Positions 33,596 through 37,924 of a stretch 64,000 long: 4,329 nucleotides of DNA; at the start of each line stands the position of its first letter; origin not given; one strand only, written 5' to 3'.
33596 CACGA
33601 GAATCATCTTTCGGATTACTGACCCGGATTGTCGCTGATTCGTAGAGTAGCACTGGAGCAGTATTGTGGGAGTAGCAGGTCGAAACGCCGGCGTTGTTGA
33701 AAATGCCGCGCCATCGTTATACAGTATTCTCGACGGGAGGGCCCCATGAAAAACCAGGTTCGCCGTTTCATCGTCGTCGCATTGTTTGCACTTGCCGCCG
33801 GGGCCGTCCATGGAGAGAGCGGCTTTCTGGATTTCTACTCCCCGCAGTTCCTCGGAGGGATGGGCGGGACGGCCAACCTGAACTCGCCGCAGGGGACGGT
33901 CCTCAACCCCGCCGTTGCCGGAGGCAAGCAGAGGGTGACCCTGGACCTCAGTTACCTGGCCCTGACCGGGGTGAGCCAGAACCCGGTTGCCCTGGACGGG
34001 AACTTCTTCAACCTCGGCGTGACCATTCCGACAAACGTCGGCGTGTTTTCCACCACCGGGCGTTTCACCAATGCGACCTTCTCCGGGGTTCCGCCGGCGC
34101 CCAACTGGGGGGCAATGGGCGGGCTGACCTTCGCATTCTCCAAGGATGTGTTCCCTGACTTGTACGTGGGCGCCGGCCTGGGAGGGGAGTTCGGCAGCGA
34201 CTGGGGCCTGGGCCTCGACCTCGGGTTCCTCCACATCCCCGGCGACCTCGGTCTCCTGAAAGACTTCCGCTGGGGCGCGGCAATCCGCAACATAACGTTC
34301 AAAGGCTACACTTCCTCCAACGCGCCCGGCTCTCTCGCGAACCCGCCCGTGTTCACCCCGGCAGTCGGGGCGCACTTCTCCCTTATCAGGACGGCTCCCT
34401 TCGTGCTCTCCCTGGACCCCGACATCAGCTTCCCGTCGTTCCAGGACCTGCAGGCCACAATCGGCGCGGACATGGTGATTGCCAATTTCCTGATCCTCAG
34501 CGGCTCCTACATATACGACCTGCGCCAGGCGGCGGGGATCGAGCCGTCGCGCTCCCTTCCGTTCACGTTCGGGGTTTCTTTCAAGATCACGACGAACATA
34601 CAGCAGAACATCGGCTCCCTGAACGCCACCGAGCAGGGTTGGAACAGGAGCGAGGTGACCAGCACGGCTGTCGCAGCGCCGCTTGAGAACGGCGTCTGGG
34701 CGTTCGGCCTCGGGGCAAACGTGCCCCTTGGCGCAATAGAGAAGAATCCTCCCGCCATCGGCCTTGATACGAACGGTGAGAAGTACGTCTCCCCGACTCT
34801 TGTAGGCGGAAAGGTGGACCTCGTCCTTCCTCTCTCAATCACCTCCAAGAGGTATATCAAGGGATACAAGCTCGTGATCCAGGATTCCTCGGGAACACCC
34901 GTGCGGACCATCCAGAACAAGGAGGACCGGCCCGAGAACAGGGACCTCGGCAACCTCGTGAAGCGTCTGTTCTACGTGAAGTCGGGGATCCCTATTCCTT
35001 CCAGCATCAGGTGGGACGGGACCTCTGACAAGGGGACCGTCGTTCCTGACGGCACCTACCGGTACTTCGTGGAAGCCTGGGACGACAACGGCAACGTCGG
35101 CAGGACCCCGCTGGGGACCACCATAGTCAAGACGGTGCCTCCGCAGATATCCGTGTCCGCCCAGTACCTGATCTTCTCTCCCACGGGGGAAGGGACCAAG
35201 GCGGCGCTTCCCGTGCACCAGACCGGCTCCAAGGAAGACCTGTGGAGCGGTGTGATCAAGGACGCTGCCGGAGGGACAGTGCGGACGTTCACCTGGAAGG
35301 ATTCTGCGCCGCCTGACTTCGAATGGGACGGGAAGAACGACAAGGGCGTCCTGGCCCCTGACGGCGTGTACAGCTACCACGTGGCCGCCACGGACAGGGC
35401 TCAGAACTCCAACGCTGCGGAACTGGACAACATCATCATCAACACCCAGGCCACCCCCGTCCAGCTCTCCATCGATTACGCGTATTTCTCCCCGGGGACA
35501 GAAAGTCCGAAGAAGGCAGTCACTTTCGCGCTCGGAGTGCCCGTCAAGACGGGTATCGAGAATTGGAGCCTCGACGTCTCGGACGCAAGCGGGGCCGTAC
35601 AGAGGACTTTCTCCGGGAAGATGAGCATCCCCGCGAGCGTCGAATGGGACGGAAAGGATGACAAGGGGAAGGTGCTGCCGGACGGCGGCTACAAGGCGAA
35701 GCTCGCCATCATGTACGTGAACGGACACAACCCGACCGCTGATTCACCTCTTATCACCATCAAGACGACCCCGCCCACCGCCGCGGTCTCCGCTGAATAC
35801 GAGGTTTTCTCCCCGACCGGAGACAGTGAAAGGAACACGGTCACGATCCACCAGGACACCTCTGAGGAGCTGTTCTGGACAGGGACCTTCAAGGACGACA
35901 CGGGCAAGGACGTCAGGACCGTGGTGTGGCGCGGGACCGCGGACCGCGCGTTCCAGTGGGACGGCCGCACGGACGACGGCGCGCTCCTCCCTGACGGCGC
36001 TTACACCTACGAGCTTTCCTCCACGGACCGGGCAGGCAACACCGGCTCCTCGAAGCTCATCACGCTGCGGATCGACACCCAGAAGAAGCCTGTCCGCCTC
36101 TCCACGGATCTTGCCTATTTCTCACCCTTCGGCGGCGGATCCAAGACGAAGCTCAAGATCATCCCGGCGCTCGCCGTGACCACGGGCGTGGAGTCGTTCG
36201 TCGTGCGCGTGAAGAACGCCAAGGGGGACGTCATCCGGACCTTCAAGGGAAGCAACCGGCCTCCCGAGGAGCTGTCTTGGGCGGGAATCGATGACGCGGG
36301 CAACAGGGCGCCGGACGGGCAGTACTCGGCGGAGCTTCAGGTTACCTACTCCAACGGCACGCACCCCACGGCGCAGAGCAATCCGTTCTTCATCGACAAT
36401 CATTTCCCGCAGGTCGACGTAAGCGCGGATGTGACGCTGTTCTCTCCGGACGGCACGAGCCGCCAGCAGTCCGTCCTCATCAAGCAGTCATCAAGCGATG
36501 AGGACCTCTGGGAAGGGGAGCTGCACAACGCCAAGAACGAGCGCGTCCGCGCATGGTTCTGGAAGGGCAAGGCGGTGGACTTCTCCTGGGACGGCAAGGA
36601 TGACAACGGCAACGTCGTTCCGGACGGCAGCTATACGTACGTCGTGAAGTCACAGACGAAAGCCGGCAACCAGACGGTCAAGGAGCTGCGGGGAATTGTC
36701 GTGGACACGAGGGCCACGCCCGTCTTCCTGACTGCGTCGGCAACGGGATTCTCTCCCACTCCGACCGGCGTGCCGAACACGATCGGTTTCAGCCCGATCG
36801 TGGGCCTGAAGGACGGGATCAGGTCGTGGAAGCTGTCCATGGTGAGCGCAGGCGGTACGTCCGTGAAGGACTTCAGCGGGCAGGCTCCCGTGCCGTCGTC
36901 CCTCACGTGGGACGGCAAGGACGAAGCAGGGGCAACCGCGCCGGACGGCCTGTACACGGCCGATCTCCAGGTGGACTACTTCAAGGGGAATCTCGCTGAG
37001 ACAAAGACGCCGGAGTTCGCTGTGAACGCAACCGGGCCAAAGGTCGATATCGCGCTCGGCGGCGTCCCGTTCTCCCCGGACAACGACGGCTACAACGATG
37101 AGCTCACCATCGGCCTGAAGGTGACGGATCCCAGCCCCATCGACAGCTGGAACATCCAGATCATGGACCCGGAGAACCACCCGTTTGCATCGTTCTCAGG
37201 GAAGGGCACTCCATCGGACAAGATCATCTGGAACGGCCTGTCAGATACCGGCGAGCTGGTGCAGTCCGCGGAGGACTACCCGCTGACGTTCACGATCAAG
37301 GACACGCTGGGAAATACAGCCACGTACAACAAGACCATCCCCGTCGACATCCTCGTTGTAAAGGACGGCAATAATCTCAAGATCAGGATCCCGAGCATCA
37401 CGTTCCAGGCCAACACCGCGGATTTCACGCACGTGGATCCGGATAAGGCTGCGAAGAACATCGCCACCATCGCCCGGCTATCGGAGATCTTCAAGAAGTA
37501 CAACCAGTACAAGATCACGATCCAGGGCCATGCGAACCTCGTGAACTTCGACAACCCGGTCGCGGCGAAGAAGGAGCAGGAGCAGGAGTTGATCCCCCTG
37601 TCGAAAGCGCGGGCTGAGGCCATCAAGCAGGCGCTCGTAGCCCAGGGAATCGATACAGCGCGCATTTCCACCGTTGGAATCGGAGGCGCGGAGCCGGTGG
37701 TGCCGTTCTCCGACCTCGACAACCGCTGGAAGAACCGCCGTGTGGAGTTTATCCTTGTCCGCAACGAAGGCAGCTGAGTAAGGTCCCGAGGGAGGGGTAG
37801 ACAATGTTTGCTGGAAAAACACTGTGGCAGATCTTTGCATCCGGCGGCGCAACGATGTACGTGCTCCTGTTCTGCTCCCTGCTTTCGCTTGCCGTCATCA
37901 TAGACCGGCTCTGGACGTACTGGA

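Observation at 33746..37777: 1343-aa protein joining an OM beta-barrel to an OmpA peptidoglycan-binding domain through eight Ig-like domains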

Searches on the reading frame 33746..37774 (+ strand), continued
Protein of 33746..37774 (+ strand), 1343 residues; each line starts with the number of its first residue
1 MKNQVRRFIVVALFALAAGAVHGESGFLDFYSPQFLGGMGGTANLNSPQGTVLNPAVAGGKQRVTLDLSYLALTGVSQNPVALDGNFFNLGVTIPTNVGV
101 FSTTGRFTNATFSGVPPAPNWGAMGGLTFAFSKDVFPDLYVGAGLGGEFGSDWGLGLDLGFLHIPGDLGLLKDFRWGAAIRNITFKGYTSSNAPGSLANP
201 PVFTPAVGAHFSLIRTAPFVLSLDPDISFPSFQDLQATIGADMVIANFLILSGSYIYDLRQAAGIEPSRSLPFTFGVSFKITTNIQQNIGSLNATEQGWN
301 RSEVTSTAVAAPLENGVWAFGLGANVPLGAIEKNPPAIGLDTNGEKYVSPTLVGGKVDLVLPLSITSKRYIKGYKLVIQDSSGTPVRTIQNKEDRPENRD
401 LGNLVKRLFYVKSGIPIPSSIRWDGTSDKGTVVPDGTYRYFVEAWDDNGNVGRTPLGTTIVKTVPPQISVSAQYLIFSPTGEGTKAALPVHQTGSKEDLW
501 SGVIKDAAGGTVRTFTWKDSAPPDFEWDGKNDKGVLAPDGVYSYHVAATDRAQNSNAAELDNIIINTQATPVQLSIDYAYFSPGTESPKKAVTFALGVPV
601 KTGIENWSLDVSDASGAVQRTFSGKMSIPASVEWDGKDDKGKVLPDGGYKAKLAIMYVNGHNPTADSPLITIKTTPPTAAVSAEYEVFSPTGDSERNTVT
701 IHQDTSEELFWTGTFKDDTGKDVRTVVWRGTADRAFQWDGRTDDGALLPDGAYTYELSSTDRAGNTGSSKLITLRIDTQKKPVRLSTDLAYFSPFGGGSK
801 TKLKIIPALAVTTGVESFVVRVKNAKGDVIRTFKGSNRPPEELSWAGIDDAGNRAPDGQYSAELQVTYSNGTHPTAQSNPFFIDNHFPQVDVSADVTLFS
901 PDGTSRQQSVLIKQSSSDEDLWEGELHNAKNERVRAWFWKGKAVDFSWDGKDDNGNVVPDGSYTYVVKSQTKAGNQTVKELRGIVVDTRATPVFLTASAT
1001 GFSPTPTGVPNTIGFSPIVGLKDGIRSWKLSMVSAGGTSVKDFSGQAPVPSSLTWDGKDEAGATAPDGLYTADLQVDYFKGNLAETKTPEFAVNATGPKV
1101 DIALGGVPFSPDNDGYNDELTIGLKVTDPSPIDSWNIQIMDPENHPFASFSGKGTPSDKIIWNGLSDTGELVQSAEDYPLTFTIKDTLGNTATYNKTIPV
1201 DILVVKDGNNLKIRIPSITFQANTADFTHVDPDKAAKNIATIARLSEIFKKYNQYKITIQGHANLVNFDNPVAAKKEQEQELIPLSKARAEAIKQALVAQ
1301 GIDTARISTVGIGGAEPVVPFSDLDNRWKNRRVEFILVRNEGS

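Call 35: find_encoding_contigs(protein=P0026, flank=10000, max_places=2)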
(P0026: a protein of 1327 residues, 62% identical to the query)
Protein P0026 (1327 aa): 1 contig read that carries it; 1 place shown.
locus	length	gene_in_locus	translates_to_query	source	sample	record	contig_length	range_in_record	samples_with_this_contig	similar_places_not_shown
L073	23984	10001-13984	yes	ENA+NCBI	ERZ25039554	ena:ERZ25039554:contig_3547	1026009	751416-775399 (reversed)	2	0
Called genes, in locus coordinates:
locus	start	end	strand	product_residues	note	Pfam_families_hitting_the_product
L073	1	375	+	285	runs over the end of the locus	PF04263:TPK_catalytic, PF04265:TPK_B1_binding (weak)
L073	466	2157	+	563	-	PF17239:DUF5312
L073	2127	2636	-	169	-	PF01230:HIT, PF11969:DcpS_C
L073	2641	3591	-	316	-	-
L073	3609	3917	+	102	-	-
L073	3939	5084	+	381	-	PF00465:Fe-ADH, PF13685:Fe-ADH_2 (weak), PF25137:ADH_Fe_C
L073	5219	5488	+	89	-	PF07736:CM_1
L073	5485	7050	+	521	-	PF08323:Glyco_transf_5, PF00534:Glycos_transf_1, PF13692:Glyco_trans_1_4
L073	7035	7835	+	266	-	PF00557:Peptidase_M24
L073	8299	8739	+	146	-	PF03692:CxxCxxCC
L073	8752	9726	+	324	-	PF00753:Lactamase_B (faint), PF12706:Lactamase_B_2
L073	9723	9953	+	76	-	-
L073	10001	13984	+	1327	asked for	PF13585:CHU_C (faint), PF12245:Big_3_2 (faint), PF13750:Big_3_3 (faint), PF13860:FlgD_ig (weak), PF19077:Big_13 (weak), PF13860:FlgD_ig, PF00691:OmpA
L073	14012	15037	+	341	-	PF02618:YceG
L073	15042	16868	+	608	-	PF01807:Zn_ribbon_DnaG, PF08275:DNAG_N, PF01751:Toprim, PF13155:Toprim_2, PF13362:Toprim_3, PF13662:Toprim_4, PF10410:DnaB_bind (faint)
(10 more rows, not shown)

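Call 36: find_encoding_contigs(protein=P0082, flank=10000, max_places=2)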
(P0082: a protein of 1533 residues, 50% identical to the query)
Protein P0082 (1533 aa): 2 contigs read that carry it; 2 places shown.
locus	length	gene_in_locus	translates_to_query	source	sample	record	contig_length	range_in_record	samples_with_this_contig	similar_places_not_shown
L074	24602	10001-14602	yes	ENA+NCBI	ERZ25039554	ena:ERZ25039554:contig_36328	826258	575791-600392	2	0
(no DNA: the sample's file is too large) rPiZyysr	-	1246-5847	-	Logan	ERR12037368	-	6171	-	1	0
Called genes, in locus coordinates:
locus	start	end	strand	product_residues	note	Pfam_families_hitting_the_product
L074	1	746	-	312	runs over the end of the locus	PF02653:BPD_transp_2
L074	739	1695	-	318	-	PF02653:BPD_transp_2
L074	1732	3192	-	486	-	PF00005:ABC_tran, PF02463:SMC_N (faint), PF13304:AAA_21 (faint), PF00005:ABC_tran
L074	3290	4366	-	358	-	PF13407:Peripla_BP_4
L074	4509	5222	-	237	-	PF01625:PMSR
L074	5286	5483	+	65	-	-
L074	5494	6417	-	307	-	PF08450:SGL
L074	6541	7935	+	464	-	-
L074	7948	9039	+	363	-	PF06224:AlkZ-like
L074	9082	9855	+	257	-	PF14378:PAP2_3, PF01569:PAP2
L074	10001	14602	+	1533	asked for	PF13585:CHU_C (faint), PF13750:Big_3_3 (faint), PF13860:FlgD_ig (weak), PF19077:Big_13 (faint), PF13860:FlgD_ig, PF00691:OmpA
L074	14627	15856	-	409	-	PF00109:ketoacyl-synt, PF02801:Ketoacyl-synt_C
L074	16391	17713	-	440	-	PF00072:Response_reg, PF00158:Sigma54_activat, PF13191:AAA_16 (faint), PF14532:Sigma54_activ_2, PF07728:AAA_5 (faint), PF25601:AAA_lid_14, PF02954:HTH_8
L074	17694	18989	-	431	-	PF00512:HisKA, PF02518:HATPase_c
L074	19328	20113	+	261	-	PF10988:DUF2807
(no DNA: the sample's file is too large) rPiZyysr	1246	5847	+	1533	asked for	PF13585:CHU_C (faint), PF13750:Big_3_3 (faint), PF13860:FlgD_ig (weak), PF19077:Big_13 (faint), PF13860:FlgD_ig, PF00691:OmpA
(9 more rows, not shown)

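Call 37: find_encoding_contigs(protein=P0101, flank=10000, max_places=2)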
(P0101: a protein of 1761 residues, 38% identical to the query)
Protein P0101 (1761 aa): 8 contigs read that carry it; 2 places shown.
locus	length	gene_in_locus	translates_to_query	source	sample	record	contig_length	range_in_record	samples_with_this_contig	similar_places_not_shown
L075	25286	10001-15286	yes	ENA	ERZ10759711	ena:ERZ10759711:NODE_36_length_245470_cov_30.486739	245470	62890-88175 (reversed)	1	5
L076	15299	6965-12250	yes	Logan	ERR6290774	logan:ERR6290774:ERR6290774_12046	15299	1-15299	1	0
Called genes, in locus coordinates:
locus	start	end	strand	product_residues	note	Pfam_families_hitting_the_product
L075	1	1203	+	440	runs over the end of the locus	PF01547:SBP_bac_1, PF13416:SBP_bac_8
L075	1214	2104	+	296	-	PF00528:BPD_transp_1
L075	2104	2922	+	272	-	PF00528:BPD_transp_1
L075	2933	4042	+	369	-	PF00005:ABC_tran, PF13304:AAA_21 (faint), PF08402:TOBE_2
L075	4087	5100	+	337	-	PF02685:Glucokinase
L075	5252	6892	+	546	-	PF00370:FGGY_N (faint), PF02782:FGGY_C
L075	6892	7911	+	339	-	PF00248:Aldo_ket_red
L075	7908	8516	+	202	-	PF22503:DUF6992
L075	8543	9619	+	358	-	PF02388:FemAB, PF13480:Acetyltransf_6, PF02388:FemAB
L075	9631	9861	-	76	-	-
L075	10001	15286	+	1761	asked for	PF15418:DUF4625 (faint), PF13585:CHU_C (faint), PF09136:Glucodextran_B (faint), PF13750:Big_3_3 (faint), PF19077:Big_13 (faint), PF13860:FlgD_ig, PF00691:OmpA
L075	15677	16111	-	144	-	PF03641:Lysine_decarbox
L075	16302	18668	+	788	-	PF01590:GAF (weak), PF13185:GAF_2, PF13492:GAF_3, PF05524:PEP-utilisers_N, PF00391:PEP-utilizers, PF02896:PEP-utilizers_C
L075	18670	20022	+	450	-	PF02386:TrkH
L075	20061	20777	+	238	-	PF02254:TrkA_N, PF02080:TrkA_C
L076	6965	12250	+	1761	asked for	PF15418:DUF4625 (faint), PF13585:CHU_C (faint), PF09136:Glucodextran_B (faint), PF13750:Big_3_3 (faint), PF19077:Big_13 (faint), PF13860:FlgD_ig, PF00691:OmpA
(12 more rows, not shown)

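Call 66: list_cluster_members(proteins=[P0094, P0013, P0035, P0023, P0115, P0120, P0092, P0106, P0045, P0019])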
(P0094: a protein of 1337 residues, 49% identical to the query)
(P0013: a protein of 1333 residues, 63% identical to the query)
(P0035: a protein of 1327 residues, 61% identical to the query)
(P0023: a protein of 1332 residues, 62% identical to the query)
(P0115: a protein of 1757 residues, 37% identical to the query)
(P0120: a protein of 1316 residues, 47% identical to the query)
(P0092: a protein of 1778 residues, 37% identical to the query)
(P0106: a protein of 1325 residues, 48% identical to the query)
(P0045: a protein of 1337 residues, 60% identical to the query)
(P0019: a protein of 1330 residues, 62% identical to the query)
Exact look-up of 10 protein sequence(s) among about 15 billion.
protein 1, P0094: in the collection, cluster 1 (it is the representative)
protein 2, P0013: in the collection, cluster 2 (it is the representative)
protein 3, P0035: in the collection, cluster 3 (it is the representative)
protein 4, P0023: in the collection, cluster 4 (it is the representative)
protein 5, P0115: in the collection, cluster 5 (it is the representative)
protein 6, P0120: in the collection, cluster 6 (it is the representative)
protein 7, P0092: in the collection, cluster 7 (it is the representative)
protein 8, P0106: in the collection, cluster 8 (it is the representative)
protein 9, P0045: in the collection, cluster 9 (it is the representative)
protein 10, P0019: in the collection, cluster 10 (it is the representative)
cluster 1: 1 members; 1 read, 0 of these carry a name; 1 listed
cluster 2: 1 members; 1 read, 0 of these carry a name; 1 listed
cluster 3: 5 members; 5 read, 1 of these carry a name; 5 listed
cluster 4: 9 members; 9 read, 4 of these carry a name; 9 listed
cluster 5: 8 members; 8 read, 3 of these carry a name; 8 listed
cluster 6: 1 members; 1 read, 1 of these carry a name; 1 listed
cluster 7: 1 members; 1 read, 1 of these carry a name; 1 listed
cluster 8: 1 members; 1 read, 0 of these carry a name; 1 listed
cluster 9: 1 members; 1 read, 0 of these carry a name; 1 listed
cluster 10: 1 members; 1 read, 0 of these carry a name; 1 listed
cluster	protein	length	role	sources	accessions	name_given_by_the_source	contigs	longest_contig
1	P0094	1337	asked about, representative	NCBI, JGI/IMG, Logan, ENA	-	-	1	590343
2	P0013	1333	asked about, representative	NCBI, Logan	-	-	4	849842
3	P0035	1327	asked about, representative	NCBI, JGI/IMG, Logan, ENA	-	-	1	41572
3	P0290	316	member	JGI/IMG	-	flagellar hook assembly protein FlgD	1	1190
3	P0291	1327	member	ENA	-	-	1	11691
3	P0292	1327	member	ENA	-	-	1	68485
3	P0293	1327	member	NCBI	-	-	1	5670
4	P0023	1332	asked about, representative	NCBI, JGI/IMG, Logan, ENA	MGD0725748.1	MAG: FlgD immunoglobulin-like domain containing protein [Spirochaetia bacterium] | flagellar hook assembly protein FlgD/outer membrane protein OmpA-like ...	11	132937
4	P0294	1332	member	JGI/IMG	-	flagellar hook assembly protein FlgD/outer membrane protein OmpA-like ...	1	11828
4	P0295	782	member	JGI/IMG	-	outer membrane protein OmpA-like peptidoglycan-associated protein/flagellar hook assembly ...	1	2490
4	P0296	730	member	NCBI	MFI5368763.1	MAG: OmpA family protein, partial [Spirochaetia bacterium]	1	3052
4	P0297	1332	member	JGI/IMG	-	-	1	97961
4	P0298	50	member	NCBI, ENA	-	-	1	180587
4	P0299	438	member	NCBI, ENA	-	-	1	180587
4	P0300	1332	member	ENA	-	-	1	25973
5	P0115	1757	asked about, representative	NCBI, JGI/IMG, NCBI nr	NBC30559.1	MAG: OmpA family protein [Spirochaetes bacterium] | flagellar hook assembly protein FlgD/outer membrane protein OmpA-like ... | OmpA family protein [Spirochaetota bacterium]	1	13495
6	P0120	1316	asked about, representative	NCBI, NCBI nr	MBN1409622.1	MAG: gliding motility-associated C-terminal domain-containing protein, partial ... | gliding motility-associated C-terminal domain-containing protein [Spirochaetales ...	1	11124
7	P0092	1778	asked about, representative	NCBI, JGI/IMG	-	flagellar hook assembly protein FlgD/outer membrane protein OmpA-like ...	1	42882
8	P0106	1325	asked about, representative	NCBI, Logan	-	-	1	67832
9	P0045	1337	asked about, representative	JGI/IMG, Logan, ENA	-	-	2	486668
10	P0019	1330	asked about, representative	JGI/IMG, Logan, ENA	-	-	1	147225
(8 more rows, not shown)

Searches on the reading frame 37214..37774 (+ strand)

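Call 7: search_protein_families(library=pfam, proteins=[window:37214-37774:+], max_evalue=10)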
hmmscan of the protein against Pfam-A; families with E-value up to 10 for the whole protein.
window:37214-37774:+ (187 aa): 3 families
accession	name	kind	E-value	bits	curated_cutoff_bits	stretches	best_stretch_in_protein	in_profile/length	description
PF00691.25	OmpA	-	1.3e-12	48.3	27.2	1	64-175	2-98/98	OmpA family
PF05359.17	DUF748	-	0.01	14.3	50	1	117-151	1002-1037/1037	Domain of Unknown Function (DUF748)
PF16548.10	FlgT_N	-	0.073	14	28.8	1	130-154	20-44/87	Flagellar assembly protein T, N-terminal domain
